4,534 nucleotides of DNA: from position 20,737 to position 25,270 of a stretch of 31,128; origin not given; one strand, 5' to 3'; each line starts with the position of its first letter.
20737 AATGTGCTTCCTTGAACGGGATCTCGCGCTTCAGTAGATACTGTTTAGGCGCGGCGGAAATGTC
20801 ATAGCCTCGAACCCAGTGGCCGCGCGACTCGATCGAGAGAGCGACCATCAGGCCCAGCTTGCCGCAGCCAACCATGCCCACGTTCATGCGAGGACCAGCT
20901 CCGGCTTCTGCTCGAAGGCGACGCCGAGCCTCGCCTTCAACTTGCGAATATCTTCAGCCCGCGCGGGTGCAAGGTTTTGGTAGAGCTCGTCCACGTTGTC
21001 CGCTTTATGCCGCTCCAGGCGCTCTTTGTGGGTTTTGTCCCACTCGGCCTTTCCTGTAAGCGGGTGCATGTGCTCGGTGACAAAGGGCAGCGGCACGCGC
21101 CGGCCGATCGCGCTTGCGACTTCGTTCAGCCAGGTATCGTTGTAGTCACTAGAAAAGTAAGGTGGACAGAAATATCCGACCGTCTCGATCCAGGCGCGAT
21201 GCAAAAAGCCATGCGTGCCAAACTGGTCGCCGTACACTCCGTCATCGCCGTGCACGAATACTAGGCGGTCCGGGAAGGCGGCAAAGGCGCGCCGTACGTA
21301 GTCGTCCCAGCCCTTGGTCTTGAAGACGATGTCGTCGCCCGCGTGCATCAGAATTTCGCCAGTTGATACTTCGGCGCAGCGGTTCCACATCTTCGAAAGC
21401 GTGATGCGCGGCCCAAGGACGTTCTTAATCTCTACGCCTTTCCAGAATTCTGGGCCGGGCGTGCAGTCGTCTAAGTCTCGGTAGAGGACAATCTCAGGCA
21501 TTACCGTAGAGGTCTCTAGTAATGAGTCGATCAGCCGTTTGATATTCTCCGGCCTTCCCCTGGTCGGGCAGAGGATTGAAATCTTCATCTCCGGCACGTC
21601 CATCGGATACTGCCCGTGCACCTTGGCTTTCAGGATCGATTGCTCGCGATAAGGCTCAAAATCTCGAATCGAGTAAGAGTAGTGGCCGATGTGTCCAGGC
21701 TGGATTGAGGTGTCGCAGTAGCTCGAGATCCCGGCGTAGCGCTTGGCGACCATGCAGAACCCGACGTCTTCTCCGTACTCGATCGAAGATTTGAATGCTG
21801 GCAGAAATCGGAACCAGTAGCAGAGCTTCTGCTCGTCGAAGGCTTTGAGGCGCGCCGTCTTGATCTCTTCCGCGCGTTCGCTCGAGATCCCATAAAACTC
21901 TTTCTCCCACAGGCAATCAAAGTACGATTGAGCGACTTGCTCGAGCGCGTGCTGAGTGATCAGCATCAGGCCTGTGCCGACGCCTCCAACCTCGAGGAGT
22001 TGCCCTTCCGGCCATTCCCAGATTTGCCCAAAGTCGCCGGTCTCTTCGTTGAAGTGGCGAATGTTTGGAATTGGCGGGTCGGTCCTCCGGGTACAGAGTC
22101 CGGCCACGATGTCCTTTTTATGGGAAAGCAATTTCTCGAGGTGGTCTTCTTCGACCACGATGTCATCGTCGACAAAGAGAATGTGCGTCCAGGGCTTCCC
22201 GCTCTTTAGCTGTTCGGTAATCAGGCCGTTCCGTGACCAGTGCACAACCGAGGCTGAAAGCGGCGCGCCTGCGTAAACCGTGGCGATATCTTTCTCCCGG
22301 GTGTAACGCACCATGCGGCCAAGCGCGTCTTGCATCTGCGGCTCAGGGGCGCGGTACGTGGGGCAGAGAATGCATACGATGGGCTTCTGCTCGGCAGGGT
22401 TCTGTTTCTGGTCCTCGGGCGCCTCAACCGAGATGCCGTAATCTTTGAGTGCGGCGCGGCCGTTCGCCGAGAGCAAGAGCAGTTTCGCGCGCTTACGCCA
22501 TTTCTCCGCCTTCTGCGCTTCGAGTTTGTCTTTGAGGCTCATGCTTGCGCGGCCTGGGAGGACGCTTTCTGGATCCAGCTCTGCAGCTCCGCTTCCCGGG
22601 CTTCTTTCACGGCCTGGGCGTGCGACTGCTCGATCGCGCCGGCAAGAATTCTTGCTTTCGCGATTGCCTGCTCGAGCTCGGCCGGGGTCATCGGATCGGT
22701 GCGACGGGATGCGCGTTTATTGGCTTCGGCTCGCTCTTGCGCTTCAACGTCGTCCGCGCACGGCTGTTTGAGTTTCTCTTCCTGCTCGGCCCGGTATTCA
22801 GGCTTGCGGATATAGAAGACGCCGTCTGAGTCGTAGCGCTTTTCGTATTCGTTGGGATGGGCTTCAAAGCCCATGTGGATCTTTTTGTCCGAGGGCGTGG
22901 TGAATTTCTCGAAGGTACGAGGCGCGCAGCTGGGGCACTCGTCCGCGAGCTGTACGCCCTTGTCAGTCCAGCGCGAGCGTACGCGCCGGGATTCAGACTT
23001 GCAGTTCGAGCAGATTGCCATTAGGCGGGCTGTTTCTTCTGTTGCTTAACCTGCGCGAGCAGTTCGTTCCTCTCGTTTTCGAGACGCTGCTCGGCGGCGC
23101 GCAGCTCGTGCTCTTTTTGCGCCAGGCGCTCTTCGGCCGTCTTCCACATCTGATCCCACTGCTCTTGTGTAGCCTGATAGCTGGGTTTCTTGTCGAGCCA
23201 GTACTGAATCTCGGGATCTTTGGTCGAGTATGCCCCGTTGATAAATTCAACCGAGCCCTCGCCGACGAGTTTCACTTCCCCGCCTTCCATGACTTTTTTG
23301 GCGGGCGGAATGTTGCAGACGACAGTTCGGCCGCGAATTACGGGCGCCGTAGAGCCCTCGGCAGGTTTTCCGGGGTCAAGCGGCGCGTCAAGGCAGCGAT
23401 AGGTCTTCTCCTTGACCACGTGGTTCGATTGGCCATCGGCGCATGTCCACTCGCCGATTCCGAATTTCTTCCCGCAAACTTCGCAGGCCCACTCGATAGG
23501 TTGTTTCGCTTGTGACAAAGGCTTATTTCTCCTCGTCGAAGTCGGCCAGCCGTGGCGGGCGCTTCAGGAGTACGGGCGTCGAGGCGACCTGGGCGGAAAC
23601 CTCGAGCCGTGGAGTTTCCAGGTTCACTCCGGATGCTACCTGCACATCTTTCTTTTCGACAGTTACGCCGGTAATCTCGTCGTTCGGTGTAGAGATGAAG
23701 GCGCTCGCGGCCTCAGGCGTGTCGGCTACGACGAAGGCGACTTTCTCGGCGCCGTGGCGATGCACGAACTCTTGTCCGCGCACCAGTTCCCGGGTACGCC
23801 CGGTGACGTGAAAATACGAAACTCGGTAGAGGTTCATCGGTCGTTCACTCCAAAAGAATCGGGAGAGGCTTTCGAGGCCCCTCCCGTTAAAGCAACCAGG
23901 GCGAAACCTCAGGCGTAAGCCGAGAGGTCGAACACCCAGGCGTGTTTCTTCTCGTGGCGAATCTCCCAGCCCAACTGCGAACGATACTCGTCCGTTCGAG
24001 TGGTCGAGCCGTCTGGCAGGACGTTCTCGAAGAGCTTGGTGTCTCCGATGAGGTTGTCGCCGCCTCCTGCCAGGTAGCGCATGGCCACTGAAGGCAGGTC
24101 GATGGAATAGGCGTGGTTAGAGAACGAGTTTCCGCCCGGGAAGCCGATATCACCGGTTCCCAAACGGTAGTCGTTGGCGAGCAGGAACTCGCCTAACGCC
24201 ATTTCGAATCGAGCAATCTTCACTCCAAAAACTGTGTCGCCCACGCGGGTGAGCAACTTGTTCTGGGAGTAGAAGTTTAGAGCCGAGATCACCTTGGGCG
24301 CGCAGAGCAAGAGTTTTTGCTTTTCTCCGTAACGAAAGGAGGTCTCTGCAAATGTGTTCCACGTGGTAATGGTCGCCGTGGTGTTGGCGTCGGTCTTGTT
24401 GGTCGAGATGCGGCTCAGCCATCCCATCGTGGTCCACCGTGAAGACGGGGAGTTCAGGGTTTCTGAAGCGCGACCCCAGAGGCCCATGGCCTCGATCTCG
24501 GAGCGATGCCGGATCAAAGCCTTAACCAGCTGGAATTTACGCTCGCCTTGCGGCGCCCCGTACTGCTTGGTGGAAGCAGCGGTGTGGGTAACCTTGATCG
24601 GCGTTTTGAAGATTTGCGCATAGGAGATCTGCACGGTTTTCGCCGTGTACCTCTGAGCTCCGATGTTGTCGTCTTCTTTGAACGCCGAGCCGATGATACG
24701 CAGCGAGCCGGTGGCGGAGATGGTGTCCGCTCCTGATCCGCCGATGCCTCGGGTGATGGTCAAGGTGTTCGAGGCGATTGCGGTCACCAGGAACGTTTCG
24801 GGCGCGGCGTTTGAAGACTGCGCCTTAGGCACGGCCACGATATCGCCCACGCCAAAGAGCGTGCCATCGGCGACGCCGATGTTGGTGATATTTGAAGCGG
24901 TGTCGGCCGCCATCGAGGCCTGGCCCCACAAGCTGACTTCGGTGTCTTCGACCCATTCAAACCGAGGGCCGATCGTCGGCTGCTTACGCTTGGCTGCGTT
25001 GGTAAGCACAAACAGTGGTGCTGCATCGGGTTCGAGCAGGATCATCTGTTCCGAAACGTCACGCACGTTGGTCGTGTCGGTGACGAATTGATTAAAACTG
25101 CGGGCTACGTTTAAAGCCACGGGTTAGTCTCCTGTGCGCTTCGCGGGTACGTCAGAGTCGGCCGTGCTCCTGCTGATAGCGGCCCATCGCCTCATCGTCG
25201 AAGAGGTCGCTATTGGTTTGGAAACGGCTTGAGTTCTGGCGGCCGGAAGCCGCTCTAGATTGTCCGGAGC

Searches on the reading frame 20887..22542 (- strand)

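Call 54: search_protein_families(library=pfam, proteins=[window:20887-22542:-], max_evalue=0.01)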
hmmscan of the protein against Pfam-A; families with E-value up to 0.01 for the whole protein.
window:20887-22542:- (552 aa): 2 families
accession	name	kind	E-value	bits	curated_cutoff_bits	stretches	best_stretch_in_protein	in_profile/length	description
PF03452.20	Anp1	-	0.0018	18.2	28.8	1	103-155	124-175/263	Anp1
PF00535.33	Glycos_transf_2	-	0.0022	18.4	23.3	0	120-144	81-105/168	Glycosyl transferase family 2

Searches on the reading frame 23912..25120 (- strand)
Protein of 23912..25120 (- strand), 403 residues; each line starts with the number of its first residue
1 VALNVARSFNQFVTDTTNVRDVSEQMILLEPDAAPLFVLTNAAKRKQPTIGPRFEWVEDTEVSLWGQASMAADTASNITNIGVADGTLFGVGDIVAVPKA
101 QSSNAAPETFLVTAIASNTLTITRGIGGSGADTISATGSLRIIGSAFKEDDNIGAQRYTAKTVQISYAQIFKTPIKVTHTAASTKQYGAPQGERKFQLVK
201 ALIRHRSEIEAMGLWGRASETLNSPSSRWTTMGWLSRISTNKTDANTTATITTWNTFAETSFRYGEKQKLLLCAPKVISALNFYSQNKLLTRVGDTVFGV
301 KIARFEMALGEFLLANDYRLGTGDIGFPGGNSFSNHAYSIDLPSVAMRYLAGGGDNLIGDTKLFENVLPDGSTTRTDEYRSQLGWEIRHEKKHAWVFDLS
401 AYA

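Call 54: search_protein_families(library=pfam, proteins=[window:23912-25120:-], max_evalue=0.01)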
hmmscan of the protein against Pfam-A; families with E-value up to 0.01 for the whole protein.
window:23912-25120:- (403 aa): 1 family
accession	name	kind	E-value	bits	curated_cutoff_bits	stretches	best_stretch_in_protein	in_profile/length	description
PF17236.8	SU10_MCP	-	6.7e-29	101.7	24.1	1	15-399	7-291/292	SU10 major capsid protein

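Call 62: search_dna_similar(query=window:23912-25120:-, collection=phages, mode=protein, max_rows=10)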
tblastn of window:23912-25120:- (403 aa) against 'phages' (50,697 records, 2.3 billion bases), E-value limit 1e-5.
Records with a match: 1; places in all: 1; records where one place covers at least 80% of the query: 0.
Best place of each record, by identity: <60% 1.
By first word of the organism name: Clostridium 1.
By host as written in the record: Clostridium butyricum BSC452 1.
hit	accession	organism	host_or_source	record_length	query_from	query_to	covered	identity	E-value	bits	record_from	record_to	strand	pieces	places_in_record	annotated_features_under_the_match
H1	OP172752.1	Clostridium phage CB452P1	Clostridium butyricum BSC452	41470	20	188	42%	26.0%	9e-7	57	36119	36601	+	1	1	hypothetical protein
